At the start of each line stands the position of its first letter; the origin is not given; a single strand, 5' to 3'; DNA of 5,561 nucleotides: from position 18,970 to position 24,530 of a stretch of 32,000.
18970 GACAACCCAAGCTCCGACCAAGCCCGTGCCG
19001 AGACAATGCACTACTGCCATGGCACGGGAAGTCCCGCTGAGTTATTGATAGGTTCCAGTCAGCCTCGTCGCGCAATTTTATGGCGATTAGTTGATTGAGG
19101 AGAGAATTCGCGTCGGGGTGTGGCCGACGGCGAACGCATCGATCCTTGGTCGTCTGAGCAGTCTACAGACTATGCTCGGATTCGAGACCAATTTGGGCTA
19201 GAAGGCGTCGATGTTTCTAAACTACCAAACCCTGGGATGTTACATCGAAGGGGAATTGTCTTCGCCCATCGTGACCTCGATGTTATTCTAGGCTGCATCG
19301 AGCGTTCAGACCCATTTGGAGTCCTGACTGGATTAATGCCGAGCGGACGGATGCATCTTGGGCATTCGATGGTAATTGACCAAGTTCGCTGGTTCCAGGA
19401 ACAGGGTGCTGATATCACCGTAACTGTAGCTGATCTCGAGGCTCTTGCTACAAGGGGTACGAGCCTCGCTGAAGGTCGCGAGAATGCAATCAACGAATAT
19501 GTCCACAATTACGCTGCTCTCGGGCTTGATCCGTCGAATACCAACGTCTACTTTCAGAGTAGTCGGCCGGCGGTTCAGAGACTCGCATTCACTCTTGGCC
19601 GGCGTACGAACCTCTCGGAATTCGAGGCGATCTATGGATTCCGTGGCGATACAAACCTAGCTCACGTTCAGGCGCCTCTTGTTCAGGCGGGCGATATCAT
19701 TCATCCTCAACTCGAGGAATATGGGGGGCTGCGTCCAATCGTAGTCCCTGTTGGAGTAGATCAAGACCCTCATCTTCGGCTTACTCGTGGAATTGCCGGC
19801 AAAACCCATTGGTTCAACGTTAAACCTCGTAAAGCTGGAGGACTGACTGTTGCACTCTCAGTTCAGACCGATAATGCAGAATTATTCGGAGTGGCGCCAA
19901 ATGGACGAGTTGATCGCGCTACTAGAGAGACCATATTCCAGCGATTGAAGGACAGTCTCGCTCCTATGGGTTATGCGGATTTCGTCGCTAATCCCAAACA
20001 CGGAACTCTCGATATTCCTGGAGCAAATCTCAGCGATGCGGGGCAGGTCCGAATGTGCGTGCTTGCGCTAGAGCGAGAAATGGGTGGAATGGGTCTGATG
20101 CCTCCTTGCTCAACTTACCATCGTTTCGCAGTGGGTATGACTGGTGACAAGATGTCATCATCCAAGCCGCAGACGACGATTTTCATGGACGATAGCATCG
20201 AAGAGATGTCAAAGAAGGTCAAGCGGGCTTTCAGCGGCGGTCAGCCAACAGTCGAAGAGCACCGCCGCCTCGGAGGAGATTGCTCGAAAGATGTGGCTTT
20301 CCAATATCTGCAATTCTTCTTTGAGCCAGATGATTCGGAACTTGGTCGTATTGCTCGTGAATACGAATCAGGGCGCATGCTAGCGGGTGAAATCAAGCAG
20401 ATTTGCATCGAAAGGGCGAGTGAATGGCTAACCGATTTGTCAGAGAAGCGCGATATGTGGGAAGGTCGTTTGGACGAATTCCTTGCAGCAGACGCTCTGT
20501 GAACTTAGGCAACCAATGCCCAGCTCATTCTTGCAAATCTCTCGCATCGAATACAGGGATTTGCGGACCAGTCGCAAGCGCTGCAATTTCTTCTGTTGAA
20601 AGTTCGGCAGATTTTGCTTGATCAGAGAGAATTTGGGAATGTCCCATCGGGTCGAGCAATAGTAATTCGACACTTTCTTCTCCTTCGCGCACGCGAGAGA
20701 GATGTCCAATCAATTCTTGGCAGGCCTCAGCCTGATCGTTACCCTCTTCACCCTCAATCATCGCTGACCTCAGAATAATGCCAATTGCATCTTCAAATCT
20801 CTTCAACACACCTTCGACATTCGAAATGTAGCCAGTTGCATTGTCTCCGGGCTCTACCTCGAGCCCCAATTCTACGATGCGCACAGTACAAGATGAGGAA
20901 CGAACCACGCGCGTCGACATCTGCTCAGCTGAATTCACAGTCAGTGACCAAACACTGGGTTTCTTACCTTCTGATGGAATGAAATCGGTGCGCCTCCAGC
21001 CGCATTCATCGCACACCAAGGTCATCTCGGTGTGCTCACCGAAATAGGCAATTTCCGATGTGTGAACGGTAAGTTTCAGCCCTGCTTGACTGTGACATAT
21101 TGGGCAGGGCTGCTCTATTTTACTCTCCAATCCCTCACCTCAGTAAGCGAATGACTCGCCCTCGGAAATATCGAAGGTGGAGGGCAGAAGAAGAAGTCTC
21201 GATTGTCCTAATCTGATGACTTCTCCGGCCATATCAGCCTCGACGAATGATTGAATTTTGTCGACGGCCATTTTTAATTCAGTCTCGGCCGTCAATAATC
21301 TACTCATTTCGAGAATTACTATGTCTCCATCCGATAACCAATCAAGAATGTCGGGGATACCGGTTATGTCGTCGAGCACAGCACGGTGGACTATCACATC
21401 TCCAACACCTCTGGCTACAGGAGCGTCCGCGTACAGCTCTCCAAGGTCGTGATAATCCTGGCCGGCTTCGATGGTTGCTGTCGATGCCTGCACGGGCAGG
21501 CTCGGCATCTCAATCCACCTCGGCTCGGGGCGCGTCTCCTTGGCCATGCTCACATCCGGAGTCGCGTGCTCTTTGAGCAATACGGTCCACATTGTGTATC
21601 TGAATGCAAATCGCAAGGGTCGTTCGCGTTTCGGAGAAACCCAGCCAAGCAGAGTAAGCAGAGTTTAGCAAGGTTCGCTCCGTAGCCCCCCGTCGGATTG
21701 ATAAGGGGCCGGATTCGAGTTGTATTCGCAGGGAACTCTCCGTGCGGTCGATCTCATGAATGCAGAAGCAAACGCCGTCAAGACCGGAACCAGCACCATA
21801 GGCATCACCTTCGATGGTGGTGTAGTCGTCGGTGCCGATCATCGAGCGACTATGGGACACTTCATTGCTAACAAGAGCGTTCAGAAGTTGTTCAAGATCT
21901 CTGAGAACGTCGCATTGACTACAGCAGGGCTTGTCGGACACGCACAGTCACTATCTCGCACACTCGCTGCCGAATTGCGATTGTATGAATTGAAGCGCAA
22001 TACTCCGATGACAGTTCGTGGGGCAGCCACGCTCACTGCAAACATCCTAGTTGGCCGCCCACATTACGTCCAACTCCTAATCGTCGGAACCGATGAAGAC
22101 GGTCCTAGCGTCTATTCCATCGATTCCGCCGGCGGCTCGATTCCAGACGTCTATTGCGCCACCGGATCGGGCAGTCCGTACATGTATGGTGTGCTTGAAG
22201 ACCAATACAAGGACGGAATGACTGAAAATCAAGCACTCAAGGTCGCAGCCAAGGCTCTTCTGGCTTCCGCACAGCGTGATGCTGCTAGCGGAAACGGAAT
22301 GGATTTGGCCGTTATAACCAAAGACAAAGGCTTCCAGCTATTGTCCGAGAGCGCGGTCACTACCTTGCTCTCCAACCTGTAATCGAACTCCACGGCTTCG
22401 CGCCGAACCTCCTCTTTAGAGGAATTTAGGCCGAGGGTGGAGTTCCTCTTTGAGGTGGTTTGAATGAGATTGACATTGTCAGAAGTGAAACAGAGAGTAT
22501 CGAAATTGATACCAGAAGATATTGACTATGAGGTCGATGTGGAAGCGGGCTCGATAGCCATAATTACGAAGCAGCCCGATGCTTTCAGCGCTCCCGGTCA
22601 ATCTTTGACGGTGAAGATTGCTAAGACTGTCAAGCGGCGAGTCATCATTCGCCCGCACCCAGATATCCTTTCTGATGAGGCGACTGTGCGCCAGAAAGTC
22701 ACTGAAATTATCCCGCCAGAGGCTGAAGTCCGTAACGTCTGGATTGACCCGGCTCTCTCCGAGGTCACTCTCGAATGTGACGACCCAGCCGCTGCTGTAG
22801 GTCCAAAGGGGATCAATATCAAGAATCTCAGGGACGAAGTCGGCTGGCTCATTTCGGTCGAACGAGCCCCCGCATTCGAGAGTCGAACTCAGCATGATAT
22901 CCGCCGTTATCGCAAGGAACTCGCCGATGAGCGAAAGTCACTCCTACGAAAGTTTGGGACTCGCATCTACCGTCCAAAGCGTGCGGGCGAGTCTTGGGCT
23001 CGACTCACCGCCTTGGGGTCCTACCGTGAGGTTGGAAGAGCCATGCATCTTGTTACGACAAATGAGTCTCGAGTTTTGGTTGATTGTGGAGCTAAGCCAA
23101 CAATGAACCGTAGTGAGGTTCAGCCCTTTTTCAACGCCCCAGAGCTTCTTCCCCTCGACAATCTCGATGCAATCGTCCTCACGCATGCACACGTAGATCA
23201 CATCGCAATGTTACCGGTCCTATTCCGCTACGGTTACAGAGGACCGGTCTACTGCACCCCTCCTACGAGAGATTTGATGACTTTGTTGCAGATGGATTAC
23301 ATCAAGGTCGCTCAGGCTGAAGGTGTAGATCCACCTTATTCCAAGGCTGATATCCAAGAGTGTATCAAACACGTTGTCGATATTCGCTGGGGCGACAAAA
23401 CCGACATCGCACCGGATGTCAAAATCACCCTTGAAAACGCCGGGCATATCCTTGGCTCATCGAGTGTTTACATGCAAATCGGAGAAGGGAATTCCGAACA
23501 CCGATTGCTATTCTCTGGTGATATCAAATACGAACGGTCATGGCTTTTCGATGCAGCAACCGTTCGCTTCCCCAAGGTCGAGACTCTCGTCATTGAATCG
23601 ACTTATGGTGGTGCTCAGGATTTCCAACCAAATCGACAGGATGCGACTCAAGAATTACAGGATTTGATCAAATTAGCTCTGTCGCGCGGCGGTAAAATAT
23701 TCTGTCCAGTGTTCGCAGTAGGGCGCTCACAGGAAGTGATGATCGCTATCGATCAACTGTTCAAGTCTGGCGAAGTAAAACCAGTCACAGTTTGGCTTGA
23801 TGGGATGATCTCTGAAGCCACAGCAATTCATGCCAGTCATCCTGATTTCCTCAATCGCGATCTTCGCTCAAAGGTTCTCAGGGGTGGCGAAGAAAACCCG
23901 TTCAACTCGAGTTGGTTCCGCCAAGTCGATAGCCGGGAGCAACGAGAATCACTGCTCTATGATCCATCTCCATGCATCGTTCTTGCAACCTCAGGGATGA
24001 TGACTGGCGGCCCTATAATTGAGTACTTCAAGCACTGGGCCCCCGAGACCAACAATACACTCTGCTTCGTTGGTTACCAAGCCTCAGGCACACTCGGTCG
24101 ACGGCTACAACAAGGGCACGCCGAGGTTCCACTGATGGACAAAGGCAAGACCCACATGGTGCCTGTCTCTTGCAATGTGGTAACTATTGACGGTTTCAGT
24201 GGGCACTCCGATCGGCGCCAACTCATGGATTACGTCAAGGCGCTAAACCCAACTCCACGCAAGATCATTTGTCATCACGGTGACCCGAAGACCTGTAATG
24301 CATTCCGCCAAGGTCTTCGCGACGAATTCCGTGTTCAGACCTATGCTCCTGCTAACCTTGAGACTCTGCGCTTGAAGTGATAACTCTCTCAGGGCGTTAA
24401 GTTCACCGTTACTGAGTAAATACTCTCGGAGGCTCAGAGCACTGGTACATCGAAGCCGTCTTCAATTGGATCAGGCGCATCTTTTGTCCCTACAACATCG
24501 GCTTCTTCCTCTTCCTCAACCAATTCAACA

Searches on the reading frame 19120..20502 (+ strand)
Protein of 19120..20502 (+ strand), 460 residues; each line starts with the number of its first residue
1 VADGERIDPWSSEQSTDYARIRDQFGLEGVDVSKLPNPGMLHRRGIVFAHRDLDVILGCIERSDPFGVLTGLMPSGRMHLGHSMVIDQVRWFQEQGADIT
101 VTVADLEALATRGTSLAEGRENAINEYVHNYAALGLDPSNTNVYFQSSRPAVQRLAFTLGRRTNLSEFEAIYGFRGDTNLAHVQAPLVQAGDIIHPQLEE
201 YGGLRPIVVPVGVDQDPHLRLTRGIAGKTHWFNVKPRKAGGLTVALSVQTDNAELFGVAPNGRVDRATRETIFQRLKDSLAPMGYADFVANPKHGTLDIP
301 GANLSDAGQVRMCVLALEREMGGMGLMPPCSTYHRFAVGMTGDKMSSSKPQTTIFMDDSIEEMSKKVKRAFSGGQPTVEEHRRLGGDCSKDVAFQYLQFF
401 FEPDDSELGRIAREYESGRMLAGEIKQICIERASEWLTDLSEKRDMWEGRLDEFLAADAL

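Call 65: search_protein_families(library=pfam, proteins=[window:19120-20502:+], max_evalue=0.0001)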
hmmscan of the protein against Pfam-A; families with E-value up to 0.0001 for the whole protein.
window:19120-20502:+ (460 aa): 1 family
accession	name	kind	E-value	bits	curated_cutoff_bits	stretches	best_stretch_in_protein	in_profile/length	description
PF00579.31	tRNA-synt_1b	-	6.2e-42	144.3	21.1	2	64-244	4-187/292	tRNA synthetases class I (W and Y)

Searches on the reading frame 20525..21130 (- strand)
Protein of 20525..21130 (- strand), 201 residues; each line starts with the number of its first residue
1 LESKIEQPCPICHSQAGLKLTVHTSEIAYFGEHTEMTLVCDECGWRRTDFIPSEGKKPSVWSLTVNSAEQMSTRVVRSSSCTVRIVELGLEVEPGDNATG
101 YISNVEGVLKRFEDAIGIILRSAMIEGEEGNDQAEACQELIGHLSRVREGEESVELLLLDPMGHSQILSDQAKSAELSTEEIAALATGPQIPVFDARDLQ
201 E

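Call 65: search_protein_families(library=pfam, proteins=[window:20525-21130:-], max_evalue=0.0001)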
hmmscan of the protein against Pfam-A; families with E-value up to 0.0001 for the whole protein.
window:20525-21130:- (201 aa): 1 family
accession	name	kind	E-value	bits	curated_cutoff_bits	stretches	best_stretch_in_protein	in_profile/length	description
PF22794.1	jr-ZPR1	-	6.3e-19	68.6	27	1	69-181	1-112/125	ZPR1 jelly-roll domain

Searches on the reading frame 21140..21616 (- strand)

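Call 65: search_protein_families(library=pfam, proteins=[window:21140-21616:-], max_evalue=0.0001)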
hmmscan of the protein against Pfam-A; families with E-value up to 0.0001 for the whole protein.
window:21140-21616:- (158 aa): 1 family
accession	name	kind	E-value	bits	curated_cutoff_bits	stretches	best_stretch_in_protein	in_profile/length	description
PF04472.17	SepF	-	1.9e-05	25.2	27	1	85-150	10-72/72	Cell division protein SepF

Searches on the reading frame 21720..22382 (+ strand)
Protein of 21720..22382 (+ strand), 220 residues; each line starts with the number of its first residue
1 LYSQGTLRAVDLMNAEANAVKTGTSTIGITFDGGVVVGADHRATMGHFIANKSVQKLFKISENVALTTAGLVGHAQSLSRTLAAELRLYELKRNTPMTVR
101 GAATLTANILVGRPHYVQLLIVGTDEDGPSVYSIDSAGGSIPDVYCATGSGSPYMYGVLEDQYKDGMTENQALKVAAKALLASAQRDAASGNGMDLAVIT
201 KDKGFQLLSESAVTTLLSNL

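Call 65: search_protein_families(library=pfam, proteins=[window:21720-22382:+], max_evalue=0.0001)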
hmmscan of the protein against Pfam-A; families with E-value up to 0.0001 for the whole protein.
window:21720-22382:+ (220 aa): 1 family
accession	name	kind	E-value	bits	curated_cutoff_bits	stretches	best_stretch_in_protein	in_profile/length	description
PF00227.31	Proteasome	-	4.7e-52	176.8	22.4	1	20-199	1-189/189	Proteasome subunit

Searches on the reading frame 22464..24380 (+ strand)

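Call 65: search_protein_families(library=pfam, proteins=[window:22464-24380:+], max_evalue=0.0001)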
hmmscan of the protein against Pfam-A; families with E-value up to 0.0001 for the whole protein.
window:22464-24380:+ (638 aa): 6 families
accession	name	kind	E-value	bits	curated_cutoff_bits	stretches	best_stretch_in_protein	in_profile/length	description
PF10996.14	Beta-Casp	-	8.1e-32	110.7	27.7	1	423-548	2-120/120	Beta-Casp domain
PF07521.17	RMMBL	-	5.6e-18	65.1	21.6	1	566-629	2-63/63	Zn-dependent metallo-hydrolase RNA specificity domain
PF12706.13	Lactamase_B_2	-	6.6e-13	49.1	27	1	203-396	2-178/200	Beta-lactamase superfamily domain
PF16661.11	Lactamase_B_6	-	2e-11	44.1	27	1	196-334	1-146/193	Metallo-beta-lactamase superfamily domain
PF00753.33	Lactamase_B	-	3.9e-11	43.7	22.7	1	195-386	9-168/196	Metallo-beta-lactamase superfamily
PF17214.9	KH_TffA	-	4.2e-09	36.7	22.6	1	4-69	3-68/68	Transcription termination factor FttA, KH domain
